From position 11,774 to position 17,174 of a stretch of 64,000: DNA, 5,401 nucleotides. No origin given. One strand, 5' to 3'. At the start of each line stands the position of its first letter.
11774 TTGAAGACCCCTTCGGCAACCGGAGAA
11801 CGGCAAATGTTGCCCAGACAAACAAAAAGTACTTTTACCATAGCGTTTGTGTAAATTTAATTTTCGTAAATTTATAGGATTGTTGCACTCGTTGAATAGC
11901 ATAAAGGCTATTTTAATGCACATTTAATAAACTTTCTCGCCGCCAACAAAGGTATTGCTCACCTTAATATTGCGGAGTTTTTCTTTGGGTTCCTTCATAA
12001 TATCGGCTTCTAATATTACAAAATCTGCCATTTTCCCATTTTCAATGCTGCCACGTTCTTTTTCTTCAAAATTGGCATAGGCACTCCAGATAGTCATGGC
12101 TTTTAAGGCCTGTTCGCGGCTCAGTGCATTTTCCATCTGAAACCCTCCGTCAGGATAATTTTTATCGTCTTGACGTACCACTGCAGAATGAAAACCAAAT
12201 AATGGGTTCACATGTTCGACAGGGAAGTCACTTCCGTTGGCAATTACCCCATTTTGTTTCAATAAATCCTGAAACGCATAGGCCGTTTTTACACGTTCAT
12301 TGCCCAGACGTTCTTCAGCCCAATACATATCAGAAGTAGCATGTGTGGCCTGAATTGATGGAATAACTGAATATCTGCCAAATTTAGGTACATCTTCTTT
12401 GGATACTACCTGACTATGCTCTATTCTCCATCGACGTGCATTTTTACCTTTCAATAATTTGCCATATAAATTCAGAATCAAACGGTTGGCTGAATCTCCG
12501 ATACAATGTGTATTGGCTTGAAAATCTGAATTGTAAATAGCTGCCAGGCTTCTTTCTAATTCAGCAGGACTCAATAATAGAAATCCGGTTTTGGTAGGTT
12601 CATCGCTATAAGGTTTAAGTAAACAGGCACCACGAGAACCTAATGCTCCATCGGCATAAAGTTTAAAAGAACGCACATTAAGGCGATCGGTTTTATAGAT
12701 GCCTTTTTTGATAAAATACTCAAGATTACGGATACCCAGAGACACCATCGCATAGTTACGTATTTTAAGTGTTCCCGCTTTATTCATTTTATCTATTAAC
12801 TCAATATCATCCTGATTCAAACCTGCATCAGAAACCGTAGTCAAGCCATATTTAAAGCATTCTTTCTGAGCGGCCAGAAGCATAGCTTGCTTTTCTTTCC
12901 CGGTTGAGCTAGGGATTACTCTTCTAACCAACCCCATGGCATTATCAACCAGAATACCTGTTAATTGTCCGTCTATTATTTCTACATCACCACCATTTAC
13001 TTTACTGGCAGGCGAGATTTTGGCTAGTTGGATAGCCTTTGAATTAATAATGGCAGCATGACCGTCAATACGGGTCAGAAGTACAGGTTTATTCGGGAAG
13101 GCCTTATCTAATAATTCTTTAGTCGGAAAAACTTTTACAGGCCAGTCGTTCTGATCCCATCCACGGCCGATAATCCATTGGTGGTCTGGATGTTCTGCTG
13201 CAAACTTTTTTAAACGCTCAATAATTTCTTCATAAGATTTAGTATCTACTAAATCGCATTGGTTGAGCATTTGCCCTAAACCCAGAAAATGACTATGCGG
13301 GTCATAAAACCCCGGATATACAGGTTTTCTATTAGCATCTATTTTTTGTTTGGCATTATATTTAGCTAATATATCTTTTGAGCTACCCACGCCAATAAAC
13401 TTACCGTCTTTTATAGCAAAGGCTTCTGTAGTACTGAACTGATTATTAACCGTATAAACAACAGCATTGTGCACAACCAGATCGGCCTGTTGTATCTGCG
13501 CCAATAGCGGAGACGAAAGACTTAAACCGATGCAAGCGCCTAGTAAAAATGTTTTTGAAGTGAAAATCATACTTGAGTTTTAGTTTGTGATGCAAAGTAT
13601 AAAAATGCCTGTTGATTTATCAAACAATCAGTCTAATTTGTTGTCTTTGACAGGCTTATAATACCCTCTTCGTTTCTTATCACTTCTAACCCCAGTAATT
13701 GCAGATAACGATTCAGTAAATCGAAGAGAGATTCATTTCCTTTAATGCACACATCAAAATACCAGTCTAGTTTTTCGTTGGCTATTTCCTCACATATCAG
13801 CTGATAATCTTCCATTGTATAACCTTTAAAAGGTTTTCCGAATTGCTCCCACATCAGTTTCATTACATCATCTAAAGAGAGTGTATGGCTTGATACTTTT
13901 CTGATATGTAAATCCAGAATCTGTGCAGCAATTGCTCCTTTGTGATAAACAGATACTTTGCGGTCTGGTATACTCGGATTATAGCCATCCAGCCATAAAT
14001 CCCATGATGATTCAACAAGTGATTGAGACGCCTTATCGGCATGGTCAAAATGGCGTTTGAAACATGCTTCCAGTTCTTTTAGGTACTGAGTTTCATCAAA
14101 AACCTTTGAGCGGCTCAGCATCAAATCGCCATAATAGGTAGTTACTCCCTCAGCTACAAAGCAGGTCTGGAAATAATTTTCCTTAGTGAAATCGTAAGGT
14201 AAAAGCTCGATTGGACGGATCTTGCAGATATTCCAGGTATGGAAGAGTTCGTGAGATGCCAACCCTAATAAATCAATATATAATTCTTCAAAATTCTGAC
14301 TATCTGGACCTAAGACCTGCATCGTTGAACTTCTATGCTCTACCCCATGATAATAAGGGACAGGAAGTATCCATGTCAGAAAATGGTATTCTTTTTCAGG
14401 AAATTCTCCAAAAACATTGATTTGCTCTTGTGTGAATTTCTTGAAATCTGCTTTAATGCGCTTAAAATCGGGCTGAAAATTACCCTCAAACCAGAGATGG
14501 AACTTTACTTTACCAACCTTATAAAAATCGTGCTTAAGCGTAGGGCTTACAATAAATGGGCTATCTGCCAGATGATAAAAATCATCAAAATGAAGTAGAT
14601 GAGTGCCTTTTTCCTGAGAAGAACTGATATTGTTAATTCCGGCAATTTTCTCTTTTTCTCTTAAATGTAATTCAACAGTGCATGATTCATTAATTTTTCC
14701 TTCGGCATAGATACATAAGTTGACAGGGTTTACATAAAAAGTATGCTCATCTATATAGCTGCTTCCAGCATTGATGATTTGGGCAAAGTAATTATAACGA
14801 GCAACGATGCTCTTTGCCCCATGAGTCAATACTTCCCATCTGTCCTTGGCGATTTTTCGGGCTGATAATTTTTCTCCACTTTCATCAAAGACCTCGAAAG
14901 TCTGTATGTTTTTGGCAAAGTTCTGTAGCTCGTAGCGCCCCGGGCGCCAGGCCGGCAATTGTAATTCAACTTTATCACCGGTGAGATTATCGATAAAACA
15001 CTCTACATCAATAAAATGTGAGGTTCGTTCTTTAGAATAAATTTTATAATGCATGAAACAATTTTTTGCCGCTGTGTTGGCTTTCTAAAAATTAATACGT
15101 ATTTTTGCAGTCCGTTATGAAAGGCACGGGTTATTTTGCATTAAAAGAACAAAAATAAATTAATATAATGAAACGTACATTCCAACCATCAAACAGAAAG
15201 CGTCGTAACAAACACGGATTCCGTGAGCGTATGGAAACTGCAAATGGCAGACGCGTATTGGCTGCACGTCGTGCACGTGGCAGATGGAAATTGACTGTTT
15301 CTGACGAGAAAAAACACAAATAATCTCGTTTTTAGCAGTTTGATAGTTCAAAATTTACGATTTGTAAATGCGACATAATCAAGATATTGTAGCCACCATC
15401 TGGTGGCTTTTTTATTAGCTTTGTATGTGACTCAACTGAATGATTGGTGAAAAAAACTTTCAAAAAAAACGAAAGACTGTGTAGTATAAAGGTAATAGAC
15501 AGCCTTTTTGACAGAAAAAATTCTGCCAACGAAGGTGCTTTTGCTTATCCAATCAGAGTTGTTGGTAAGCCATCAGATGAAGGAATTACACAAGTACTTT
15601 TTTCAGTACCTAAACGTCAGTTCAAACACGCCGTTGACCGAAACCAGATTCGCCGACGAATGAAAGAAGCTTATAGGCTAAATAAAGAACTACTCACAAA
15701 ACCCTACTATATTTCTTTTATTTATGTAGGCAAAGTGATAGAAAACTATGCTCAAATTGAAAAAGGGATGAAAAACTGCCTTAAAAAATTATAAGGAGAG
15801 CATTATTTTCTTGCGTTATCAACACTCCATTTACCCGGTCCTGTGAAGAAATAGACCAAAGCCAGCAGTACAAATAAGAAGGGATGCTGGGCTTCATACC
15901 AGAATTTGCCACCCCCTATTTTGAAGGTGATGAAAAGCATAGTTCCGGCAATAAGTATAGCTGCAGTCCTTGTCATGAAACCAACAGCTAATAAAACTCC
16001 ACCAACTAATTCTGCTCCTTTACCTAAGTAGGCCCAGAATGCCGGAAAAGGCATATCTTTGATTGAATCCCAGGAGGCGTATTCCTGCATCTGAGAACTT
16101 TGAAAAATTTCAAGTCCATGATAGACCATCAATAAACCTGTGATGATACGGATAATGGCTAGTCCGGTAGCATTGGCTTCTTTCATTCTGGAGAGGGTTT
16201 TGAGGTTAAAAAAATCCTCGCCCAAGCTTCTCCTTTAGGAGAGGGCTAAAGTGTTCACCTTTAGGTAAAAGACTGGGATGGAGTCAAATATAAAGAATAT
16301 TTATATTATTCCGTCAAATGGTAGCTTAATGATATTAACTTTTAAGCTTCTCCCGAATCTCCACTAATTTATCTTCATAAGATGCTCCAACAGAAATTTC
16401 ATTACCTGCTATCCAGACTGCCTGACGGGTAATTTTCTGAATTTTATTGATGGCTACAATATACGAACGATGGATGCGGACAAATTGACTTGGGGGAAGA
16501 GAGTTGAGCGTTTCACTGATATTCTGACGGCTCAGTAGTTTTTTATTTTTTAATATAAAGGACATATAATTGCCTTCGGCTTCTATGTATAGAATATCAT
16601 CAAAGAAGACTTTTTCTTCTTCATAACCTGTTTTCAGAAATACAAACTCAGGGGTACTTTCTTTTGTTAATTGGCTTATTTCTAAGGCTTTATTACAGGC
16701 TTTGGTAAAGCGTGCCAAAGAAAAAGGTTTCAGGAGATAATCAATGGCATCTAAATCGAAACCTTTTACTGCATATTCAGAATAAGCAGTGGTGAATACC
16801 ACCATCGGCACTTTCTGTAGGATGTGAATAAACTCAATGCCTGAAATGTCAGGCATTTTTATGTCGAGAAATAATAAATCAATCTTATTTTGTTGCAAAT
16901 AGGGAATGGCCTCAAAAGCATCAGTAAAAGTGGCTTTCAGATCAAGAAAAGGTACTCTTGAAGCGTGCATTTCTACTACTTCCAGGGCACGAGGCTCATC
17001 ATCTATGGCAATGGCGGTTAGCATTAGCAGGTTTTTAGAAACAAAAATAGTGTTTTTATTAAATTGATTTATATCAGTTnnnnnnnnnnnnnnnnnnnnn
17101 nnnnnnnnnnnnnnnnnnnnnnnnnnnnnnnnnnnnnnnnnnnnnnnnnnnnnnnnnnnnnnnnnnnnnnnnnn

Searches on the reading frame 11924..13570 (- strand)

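Call 62: search_protein_families(library=pfam, proteins=[window:11924-13570:-], max_evalue=0.00001)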
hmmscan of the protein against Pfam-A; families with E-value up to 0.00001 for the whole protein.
window:11924-13570:- (548 aa): 2 families
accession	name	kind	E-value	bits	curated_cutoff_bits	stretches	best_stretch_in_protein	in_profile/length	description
PF07969.17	Amidohydro_3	-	5e-97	326.8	29.7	1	77-548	3-472/472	Amidohydrolase family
PF01979.26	Amidohydro_1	-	2.4e-08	34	25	0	480-547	278-345/345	Amidohydrolase family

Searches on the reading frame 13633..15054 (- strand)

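Call 62: search_protein_families(library=pfam, proteins=[window:13633-15054:-], max_evalue=0.00001)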
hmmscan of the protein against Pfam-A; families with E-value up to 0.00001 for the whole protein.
window:13633-15054:- (473 aa): 2 families
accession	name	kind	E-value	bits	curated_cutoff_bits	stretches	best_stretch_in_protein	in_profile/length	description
PF17899.6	Peptidase_M61_N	-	4.4e-40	137.9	23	1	2-170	1-167/168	Peptidase M61 N-terminal domain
PF05299.18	Peptidase_M61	-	5.1e-36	124.1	22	1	262-375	2-117/118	M61 glycyl aminopeptidase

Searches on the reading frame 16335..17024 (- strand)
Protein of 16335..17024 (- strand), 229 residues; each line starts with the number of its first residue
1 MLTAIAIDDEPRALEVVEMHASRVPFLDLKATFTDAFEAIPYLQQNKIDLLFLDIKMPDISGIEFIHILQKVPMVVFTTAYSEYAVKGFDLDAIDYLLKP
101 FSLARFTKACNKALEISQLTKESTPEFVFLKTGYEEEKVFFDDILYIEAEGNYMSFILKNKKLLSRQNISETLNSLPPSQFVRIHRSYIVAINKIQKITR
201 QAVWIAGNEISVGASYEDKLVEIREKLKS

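Call 62: search_protein_families(library=pfam, proteins=[window:16335-17024:-], max_evalue=0.00001)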
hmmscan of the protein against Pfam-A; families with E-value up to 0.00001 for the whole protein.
window:16335-17024:- (229 aa): 2 families
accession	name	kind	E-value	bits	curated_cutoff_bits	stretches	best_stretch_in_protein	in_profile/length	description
PF04397.21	LytTR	-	5e-18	65.6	22.6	1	138-220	5-93/98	LytTr DNA-binding domain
PF00072.30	Response_reg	-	3.8e-17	62.9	30.2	1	6-109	3-109/111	Response regulator receiver domain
